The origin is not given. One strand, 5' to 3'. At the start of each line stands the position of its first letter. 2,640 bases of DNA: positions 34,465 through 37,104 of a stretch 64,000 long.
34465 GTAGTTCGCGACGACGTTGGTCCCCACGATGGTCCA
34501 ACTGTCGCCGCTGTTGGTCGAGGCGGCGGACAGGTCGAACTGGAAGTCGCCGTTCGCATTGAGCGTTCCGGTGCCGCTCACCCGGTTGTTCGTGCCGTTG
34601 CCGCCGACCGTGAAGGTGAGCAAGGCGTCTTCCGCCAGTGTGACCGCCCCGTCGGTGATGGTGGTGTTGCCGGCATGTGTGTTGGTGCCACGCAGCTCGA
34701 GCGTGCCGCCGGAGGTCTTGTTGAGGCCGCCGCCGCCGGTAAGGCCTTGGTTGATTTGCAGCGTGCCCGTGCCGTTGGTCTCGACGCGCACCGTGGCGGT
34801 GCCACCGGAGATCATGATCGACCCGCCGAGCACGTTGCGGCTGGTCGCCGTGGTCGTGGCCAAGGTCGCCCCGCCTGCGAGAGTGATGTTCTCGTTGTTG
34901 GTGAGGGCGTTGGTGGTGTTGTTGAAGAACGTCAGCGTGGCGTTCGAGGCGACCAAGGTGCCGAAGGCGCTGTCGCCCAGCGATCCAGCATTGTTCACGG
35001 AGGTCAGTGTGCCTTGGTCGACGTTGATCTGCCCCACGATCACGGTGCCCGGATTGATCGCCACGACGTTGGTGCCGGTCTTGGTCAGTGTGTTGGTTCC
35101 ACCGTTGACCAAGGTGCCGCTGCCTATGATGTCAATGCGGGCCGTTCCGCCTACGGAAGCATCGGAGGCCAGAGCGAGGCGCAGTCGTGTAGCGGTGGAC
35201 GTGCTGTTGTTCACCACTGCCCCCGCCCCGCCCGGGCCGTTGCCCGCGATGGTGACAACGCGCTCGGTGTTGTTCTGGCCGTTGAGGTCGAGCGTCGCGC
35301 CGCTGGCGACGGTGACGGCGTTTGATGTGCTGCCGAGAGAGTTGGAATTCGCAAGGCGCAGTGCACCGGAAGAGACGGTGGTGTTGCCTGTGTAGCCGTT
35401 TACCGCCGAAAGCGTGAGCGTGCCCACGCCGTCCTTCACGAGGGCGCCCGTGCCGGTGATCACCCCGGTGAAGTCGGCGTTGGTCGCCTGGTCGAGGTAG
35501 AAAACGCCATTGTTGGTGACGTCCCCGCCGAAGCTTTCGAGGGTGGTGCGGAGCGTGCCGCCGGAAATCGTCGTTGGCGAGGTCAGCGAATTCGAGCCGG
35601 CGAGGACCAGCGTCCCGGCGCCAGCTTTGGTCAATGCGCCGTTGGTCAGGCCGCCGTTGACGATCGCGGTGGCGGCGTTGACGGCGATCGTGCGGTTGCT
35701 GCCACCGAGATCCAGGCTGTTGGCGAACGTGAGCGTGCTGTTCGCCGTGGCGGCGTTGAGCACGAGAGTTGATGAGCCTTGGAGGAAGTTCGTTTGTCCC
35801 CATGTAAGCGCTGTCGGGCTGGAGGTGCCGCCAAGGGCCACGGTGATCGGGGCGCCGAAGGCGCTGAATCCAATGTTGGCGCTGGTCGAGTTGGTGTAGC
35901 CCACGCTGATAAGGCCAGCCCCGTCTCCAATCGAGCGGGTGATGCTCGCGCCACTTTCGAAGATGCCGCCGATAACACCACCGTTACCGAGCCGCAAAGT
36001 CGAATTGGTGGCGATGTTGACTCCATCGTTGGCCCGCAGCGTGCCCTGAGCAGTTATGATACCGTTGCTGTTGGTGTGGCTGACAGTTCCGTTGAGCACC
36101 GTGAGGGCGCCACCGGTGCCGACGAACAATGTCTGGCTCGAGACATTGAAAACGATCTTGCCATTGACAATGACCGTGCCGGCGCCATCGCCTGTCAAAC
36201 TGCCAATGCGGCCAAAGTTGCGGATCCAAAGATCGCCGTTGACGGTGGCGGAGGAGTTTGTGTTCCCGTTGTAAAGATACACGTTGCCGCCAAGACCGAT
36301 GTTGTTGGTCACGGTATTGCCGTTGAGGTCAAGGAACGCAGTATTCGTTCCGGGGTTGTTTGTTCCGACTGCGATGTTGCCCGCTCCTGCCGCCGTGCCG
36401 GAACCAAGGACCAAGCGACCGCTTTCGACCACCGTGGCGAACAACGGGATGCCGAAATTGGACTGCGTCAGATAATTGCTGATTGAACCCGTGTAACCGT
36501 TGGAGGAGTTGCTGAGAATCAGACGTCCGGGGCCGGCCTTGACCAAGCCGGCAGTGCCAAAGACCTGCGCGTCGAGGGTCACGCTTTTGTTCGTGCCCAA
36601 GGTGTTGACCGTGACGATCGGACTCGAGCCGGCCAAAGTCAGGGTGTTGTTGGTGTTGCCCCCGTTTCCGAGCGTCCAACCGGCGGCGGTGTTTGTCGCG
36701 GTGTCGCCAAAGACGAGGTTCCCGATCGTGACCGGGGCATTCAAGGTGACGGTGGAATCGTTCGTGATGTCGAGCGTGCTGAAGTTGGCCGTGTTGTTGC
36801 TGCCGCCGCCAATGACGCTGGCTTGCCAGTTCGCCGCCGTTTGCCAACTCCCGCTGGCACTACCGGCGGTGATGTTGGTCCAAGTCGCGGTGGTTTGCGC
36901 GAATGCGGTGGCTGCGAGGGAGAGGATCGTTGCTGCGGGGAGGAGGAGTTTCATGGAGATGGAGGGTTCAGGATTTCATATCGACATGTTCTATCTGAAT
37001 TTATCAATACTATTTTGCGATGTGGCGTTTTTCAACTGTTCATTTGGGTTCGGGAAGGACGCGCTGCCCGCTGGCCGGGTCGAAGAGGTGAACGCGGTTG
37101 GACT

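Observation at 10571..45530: A ~110-130-aa TSP3-like + beta-rich module recurs five times, three times at the exact C-terminus and twice at internal junctions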

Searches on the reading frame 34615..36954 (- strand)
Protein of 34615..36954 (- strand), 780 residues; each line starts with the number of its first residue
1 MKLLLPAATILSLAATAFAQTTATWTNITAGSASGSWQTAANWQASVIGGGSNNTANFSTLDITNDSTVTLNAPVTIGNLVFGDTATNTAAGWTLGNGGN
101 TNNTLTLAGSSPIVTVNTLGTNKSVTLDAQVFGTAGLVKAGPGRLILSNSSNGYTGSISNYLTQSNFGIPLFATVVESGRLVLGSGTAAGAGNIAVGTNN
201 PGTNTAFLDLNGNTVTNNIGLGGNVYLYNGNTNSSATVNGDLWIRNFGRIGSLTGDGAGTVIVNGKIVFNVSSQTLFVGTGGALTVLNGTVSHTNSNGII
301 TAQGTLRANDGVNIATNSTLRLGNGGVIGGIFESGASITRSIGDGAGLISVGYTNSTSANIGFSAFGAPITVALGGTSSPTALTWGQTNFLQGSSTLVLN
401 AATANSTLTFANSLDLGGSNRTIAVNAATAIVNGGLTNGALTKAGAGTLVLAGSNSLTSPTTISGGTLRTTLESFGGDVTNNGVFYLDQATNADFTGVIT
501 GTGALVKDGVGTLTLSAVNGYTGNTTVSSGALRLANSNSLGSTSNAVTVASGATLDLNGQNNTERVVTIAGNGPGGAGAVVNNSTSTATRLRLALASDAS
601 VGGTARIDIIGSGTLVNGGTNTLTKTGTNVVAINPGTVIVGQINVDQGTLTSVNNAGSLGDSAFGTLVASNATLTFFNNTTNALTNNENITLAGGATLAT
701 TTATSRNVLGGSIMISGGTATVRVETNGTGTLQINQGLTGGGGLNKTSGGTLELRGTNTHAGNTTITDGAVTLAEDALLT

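Call 78: find_related_loci(query=window:34615-36954:-, collection=metagenome_contigs, flank=4000)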
Query window:34615-36954:- (780 aa) in metagenome_contigs; peptide patterns used: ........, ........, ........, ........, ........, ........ (x = any residue, [..] = any of these).
233 stretches matched a pattern; 2 encode a relative of the query (tblastn E <= 1e-3); 2 distinct loci.
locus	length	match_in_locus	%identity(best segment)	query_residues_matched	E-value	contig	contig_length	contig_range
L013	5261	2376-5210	36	444-766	3e-12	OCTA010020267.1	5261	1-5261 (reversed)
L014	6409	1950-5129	36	414-766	4e-12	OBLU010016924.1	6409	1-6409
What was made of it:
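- Tried and rejected: A metagenome scan with D's passenger region, meant to look for orthologues with swapped tails, gave only two distant loci (call 78).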
